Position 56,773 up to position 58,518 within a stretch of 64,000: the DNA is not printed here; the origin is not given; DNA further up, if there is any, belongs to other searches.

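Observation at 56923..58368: Single polypeptide fusing an ATP-grasp ligase to a SET/post-SET domain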

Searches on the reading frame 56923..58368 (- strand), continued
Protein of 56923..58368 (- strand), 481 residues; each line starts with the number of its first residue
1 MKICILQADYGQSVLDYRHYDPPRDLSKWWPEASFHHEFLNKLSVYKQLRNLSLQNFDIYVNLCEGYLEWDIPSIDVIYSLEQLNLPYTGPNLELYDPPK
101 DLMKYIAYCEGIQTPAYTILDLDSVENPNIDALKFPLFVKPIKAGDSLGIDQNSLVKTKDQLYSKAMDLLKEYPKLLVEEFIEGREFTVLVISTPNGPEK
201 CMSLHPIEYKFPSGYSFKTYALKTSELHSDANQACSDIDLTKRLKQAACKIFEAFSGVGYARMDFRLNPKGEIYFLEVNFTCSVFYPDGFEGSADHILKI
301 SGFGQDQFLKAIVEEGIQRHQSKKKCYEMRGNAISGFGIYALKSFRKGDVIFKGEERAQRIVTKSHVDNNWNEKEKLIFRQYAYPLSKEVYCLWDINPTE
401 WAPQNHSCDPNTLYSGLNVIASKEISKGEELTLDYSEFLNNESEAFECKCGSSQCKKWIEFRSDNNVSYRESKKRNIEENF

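Call 35: find_encoding_contigs(protein=P0279, flank=9000, max_places=1)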
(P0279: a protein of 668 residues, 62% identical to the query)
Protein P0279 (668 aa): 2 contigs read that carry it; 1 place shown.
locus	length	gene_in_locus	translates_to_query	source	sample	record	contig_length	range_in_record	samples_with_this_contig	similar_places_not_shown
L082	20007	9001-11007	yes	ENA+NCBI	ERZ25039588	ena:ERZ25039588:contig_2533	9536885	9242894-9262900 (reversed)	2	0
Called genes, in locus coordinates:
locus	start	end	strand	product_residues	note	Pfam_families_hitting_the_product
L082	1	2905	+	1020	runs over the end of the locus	PF07494:Reg_prop (faint), PF07495:Y_Y_Y, PF07730:HisKA_3, PF02518:HATPase_c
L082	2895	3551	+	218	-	PF00072:Response_reg, PF08281:Sigma70_r4_2 (faint), PF00196:GerE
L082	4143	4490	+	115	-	PF00072:Response_reg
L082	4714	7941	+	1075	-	PF05345:He_PIG, PF02494:HYR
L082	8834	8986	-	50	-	-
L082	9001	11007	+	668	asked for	PF07478:Dala_Dala_lig_C, PF00856:SET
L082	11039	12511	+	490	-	PF07478:Dala_Dala_lig_C, PF00856:SET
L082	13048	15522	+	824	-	PF13620:CarboxypepD_reg, PF13715:CarbopepD_reg_2 (weak), PF17210:SdrD_B (weak), PF07715:Plug, PF00593:TonB_dep_Rec_b-barrel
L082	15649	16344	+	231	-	PF01902:Diphthami_syn_2_N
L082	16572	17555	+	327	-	PF01497:Peripla_BP_2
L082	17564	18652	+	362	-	PF01032:FecCD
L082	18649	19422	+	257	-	PF00005:ABC_tran, PF02463:SMC_N (faint), PF13175:AAA_15 (faint), PF13304:AAA_21 (weak)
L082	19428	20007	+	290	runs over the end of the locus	PF01497:Peripla_BP_2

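Call 36: find_encoding_contigs(protein=P0334, flank=9000, max_places=1)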
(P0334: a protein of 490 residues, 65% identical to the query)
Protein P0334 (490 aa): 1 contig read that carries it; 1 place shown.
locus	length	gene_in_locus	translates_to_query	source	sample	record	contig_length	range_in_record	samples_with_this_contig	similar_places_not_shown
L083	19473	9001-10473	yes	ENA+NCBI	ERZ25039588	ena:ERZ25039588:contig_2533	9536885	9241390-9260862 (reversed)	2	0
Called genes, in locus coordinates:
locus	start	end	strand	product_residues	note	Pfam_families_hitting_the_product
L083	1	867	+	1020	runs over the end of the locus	PF07494:Reg_prop (faint), PF07495:Y_Y_Y, PF07730:HisKA_3, PF02518:HATPase_c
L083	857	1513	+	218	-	PF00072:Response_reg, PF08281:Sigma70_r4_2 (faint), PF00196:GerE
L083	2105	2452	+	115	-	PF00072:Response_reg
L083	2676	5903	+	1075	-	PF05345:He_PIG, PF02494:HYR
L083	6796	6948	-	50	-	-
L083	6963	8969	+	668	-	PF07478:Dala_Dala_lig_C, PF00856:SET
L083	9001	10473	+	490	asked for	PF07478:Dala_Dala_lig_C, PF00856:SET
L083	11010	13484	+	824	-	PF13620:CarboxypepD_reg, PF13715:CarbopepD_reg_2 (weak), PF17210:SdrD_B (weak), PF07715:Plug, PF00593:TonB_dep_Rec_b-barrel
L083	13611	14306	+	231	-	PF01902:Diphthami_syn_2_N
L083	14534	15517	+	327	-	PF01497:Peripla_BP_2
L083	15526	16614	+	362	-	PF01032:FecCD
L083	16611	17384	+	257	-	PF00005:ABC_tran, PF02463:SMC_N (faint), PF13175:AAA_15 (faint), PF13304:AAA_21 (weak)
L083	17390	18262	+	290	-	PF01497:Peripla_BP_2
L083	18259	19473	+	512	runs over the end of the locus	PF01656:CbiA, PF13500:AAA_26, PF07685:GATase_3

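Call 37: find_encoding_contigs(protein=P0367, flank=9000, max_places=1)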
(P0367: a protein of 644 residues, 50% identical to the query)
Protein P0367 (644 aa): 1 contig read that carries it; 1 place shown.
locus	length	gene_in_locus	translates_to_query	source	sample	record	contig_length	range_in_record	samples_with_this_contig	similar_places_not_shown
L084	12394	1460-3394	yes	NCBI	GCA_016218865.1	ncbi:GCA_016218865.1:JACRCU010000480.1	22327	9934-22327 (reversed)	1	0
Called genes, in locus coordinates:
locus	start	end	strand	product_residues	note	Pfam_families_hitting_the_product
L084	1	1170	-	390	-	?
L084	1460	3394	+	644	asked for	PF07478:Dala_Dala_lig_C, PF00856:SET (weak)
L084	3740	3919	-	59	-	-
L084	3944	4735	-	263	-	PF03747:ADP_ribosyl_GH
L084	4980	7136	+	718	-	-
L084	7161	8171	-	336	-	PF02086:MethyltransfD12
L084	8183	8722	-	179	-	-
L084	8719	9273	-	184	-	-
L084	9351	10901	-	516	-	PF13487:HD_5, PF01966:HD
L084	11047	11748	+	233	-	-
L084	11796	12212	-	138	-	PF00072:Response_reg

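Call 38: search_protein_families(library=pfam, proteins=[P0138, P0148, P0166, P0145, P0176, P0212, P0266, P0258, P0200, P0161], max_evalue=0.001)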
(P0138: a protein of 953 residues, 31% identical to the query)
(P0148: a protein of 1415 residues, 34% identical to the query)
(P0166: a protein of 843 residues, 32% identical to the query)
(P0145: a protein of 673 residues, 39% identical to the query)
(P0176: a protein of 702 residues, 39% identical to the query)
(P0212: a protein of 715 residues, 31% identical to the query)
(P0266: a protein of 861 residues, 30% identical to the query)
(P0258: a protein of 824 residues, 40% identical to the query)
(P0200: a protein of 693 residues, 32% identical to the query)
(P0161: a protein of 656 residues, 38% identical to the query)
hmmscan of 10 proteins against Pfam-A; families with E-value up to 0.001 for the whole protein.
P0138 (953 aa): 6 families
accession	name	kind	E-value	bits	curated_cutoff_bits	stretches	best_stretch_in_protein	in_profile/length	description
PF07478.18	Dala_Dala_lig_C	-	3.4e-38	131.6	24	2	127-282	30-178/204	D-ala D-ala ligase C-terminus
PF00856.33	SET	-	2.8e-13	50.6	22.4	2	329-427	1-105/105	SET domain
PF02655.19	ATP-grasp_3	-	2.3e-10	41.3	23.2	1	760-915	21-155/160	ATP-grasp domain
PF14398.11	ATPgrasp_YheCD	-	4.3e-05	23.3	26.8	0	232-284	172-231/255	YheC/D like ATP-grasp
PF05770.16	Ins134_P3_kin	-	9.9e-05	22.4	23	1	765-919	27-185/201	Inositol 1,3,4-trisphosphate 5/6-kinase ATP-grasp domain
PF13535.11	ATP-grasp_4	-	0.00062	19.9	27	0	805-916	48-151/160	ATP-grasp domain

P0148 (1415 aa): 3 families
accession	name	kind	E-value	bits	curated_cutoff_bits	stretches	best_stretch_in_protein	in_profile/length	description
PF00856.33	SET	-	1.1e-44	151.6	22.4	4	1262-1364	1-104/105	SET domain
PF08666.17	SAF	-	1.7e-14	54.6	21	0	477-502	3-27/63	SAF domain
PF07478.18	Dala_Dala_lig_C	-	1.8e-10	41.1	24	1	1162-1204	137-178/204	D-ala D-ala ligase C-terminus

P0166 (843 aa): 2 families
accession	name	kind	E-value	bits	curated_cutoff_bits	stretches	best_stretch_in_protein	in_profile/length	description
PF07478.18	Dala_Dala_lig_C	-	1.8e-32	112.9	24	2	162-358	23-203/204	D-ala D-ala ligase C-terminus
PF02655.19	ATP-grasp_3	-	2.5e-05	24.9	23.2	0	168-327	24-155/160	ATP-grasp domain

P0145 (673 aa): 2 families
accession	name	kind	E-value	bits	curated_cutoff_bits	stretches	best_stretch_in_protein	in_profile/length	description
PF07478.18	Dala_Dala_lig_C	-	2.5e-15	57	24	2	236-331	27-116/204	D-ala D-ala ligase C-terminus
PF00856.33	SET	-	2.7e-09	37.8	22.4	1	516-614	2-104/105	SET domain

P0176 (702 aa): 2 families
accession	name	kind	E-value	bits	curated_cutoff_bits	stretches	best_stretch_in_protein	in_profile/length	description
PF00856.33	SET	-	2.6e-14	53.9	22.4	1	410-541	2-104/105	SET domain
PF07478.18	Dala_Dala_lig_C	-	9.1e-12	45.4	24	1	191-349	35-177/204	D-ala D-ala ligase C-terminus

P0212 (715 aa): 2 families
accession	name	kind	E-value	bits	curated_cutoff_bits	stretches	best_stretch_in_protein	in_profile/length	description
PF00856.33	SET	-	5.4e-18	65.8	22.4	2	346-446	2-104/105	SET domain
PF07478.18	Dala_Dala_lig_C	-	3.2e-14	53.4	24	1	121-322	27-204/204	D-ala D-ala ligase C-terminus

P0266 (861 aa): 2 families
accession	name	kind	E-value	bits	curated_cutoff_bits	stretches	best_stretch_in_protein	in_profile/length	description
PF07478.18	Dala_Dala_lig_C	-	3.7e-14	53.2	24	1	432-617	1-180/204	D-ala D-ala ligase C-terminus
PF00856.33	SET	-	1.2e-05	26.2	22.4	1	728-763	64-104/105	SET domain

P0258 (824 aa): 2 families
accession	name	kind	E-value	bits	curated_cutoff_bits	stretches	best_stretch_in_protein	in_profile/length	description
PF03415.19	Peptidase_C11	-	4.5e-16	59.8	25.8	1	388-626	1-234/359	Clostripain family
PF07478.18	Dala_Dala_lig_C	-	1.5e-13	51.2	24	1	92-263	31-177/204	D-ala D-ala ligase C-terminus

P0200 (693 aa): 2 families
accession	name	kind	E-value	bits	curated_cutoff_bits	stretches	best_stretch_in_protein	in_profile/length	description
PF07478.18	Dala_Dala_lig_C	-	1.5e-12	47.9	24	2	210-294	5-90/204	D-ala D-ala ligase C-terminus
PF00856.33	SET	-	1.7e-09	38.5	22.4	1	466-569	1-104/105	SET domain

P0161 (656 aa): 1 family
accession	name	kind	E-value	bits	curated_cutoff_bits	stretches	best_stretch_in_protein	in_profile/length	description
PF07478.18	Dala_Dala_lig_C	-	3.4e-14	53.3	24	1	170-334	31-177/204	D-ala D-ala ligase C-terminus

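Call 45: search_solved_structures(query=A3, max_evalue=0.00001, show_alignments=1)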
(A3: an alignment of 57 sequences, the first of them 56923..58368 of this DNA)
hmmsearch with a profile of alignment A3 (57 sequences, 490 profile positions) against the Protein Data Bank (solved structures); distinct sequences matched with E-value up to 0.00001: 102 (the best 60 are shown).
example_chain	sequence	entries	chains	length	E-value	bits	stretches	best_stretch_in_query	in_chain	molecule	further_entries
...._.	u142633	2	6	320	1.1e-22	83.6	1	81-281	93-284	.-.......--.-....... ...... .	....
5d8d_A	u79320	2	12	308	2.2e-22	82.7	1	80-282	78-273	D-alanine--D-alanine ligase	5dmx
3r23_A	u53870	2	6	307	4.3e-20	75.1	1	78-320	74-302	D-alanine--D-alanine ligase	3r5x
8evx_A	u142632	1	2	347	1.4e-19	73.5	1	81-325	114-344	D-alanine--D-alanine ligase A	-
8evv_A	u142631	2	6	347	1.4e-19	73.5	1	81-325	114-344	D-alanine--D-alanine ligase A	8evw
4zqi_A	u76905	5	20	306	1.5e-19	73.3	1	49-282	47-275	D-alanine--D-alanine ligase | D-alanine-D-alanine ligase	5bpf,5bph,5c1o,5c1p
3v4z_A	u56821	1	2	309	1.6e-19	73.2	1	49-282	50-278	D-alanine--D-alanine ligase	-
3lwb_A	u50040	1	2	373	3.4e-18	68.9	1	80-280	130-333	D-alanine--D-alanine ligase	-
2i87_A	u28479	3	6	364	5e-17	65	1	81-330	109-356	D-alanine-D-alanine ligase | D-alanine--D-alanine ligase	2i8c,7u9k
4fu0_A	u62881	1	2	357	5.7e-17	64.8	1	103-281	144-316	D-alanine--D-alanine ligase 7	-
2i80_A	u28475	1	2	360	6.8e-17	64.6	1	81-329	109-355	D-alanine-D-alanine ligase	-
8fff_A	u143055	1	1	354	1.1e-16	63.9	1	81-326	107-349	D-alanine--D-alanine ligase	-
2pvp_A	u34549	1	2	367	3.6e-16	62.2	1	79-281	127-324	D-alanine-D-alanine ligase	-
3n8d_A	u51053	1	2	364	3.7e-16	62.1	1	81-331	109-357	D-alanine--D-alanine ligase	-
3k3p_A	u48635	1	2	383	4.1e-16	62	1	81-281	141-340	D-alanine--D-alanine ligase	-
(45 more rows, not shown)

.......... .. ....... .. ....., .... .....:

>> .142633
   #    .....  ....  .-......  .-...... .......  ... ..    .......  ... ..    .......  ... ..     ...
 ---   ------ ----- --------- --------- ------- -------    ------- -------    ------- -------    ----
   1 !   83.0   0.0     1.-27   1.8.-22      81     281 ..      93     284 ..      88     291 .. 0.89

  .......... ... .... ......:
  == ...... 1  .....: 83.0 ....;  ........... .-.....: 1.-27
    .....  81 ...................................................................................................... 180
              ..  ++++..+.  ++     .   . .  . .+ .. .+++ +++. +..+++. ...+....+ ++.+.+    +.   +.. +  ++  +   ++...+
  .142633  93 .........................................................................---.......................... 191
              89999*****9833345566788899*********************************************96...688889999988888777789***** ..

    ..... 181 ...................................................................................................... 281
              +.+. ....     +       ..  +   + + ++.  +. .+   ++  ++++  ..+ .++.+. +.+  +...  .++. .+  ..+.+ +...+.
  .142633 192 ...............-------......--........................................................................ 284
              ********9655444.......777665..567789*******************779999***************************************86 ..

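Call 55: predict_structure(alignment_id=A3)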
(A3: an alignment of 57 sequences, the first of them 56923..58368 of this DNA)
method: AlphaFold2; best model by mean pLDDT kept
length: 481 residues; sequences in the alignment: 57
mean_pLDDT: 90.0   pTM: 0.86
mean pLDDT of the five models: 90.0, 89.6, 88.3, 87.1, 84.7
residues with pLDDT >= 90: 300; 70-90: 171; 50-70: 10; < 50: 0
segments of 3 or more residues with pLDDT < 50: none
pLDDT, mean of each block of 10 residues (from residue 1): 96 86 94 97 97 98 89 94 96 92 96 96 82 93 79 94 94 93 97 86 96 90 77 94 98 95 97 96 85 86 95 95 89 82 96 84 93 90 82 76 83 90 96 85 83 87 77 74 55
secondary structure, 60 per line:
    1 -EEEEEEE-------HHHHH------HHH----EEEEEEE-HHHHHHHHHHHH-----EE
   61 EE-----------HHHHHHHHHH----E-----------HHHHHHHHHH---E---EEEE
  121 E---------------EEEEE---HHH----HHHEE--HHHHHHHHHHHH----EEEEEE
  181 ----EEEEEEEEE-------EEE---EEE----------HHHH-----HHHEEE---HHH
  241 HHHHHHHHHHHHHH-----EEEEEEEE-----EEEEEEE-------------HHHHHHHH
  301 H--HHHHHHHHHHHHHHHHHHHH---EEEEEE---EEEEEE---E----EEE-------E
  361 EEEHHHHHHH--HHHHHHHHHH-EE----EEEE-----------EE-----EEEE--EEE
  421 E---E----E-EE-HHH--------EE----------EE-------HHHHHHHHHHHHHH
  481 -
elements in order: E2-8 H16-20 E34-40 H42-53 E59-62 H74-83 H100-109 E117-121 E137-141 H159-170 E175-180 E185-193 E201-203 E207-209 H220-223 E232-234 H238-254 E260-267 E273-279 H293-301 H304-323 E327-332 E336-341 E350-352 E360-363 H364-370 H373-382 E390-393 E412-415 E418-421 H467-480

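Call 57: fold_search(model_id=the predicted structure, library=pdb)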
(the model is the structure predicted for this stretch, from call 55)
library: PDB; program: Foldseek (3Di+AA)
matches with E <= 10: 1658; with E <= 0.001: 886
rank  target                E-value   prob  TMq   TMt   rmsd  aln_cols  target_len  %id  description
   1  7u9k_B                9.7e-21  1.00  0.51  0.73   5.6       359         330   19  Staphylococcus aureus D-alanine-D-alanine ligase in complex with ATP, D-ala-D-ala, Mg2+ and K+ (released 2023-03-15)
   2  8evx_B                7.5e-20  1.00  0.51  0.77   4.7       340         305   20  DdlA from Pseudomonas aeruginosa PAO1 in complex with ADP and phosphorylated D-cycloserine (released 2023-08-30)
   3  2i80_A                1.9e-19  1.00  0.48  0.66   6.3       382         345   17  Allosteric inhibition of Staphylococcus aureus D-alanine:D-alanine ligase revealed by crystallographic studies (released 2006-09-26)
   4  3e5n                  2.9e-19  1.00  0.44  0.61   3.4       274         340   22  Crystal structure of D-alanine-D-alanine ligase from Xanthomonas oryzae pv. oryzae KACC10331 (released 2009-08-18)
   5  8evw_B                3.4e-19  1.00  0.50  0.72   5.5       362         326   21  DdlA from Pseudomonas aeruginosa PAO1 in complex with ATP and D-ala-D-ala (released 2023-08-30)
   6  3i12_D                5.2e-19  1.00  0.45  0.60   3.3       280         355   20  The crystal structure of the D-alanyl-alanine synthetase A from Salmonella enterica subsp. enterica serovar Typhimuriu (released 2009-08-18)
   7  1ehi_A                5.2e-19  1.00  0.53  0.70   5.5       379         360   19  D-ALANINE:D-LACTATE LIGASE (LMDDL2) OF VANCOMYCIN-RESISTANT LEUCONOSTOC MESENTEROIDES (released 2000-05-23)
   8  8evw_A                6.5e-19  1.00  0.50  0.73   5.5       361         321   18  DdlA from Pseudomonas aeruginosa PAO1 in complex with ATP and D-ala-D-ala (released 2023-08-30)
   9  3i12_A                9.2e-19  1.00  0.50  0.66   7.1       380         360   16  The crystal structure of the D-alanyl-alanine synthetase A from Salmonella enterica subsp. enterica serovar Typhimuriu (released 2009-08-18)
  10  7u9k_A                1.0e-18  1.00  0.48  0.68   7.3       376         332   18  Staphylococcus aureus D-alanine-D-alanine ligase in complex with ATP, D-ala-D-ala, Mg2+ and K+ (released 2023-03-15)
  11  2i87_B                1.0e-18  1.00  0.46  0.63   6.9       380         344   18  Allosteric inhibition of Staphylococcus aureus D-alanine:D-alanine ligase revealed by crystallographic studies (released 2006-10-03)
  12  3r5x_B                1.2e-18  1.00  0.50  0.81   4.5       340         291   19  Crystal Structure of D-alanine--D-Alanine Ligase from Bacillus anthracis complexed with ATP (released 2011-04-06)
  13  8evv_C                1.2e-18  1.00  0.48  0.72   5.7       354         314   19  Apo form of DdlA from Pseudomonas aeruginosa PAO1 (released 2023-08-30)
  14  3q1k_A                1.2e-18  1.00  0.50  0.66   7.2       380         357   16  The Crystal Structure of the D-alanyl-alanine Synthetase A from Salmonella enterica Typhimurium Complexed with ADP (released 2011-01-12)
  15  3r5x_D                1.4e-18  1.00  0.49  0.74   5.5       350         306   20  Crystal Structure of D-alanine--D-Alanine Ligase from Bacillus anthracis complexed with ATP (released 2011-04-06)
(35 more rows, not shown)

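Call 59: find_encoding_contigs(protein=P0284, flank=7000, max_places=1)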
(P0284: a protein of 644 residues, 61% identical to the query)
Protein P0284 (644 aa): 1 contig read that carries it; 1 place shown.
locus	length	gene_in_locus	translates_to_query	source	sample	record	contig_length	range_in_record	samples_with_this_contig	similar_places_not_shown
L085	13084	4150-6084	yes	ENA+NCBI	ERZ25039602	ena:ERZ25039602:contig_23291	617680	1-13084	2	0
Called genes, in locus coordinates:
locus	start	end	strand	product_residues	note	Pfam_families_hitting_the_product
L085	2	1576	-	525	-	?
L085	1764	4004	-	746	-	PF00664:ABC_membrane, PF00005:ABC_tran, PF02463:SMC_N (faint), PF13304:AAA_21 (faint), PF00027:cNMP_binding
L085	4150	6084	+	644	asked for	PF07478:Dala_Dala_lig_C, PF00856:SET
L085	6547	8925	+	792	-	PF16261:DUF4915, PF13371:TPR_9 (faint), PF12895:ANAPC3 (faint), PF00515:TPR_1 (weak), PF13414:TPR_11, PF13432:TPR_16 (weak), PF14559:TPR_19, PF13432:TPR_16, +9 more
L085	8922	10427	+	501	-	PF16318:DUF4957 (faint), PF13229:Beta_helix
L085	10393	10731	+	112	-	-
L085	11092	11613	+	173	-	-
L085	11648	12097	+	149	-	PF09423:PhoD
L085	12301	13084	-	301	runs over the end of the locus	PF12911:OppC_N, PF00528:BPD_transp_1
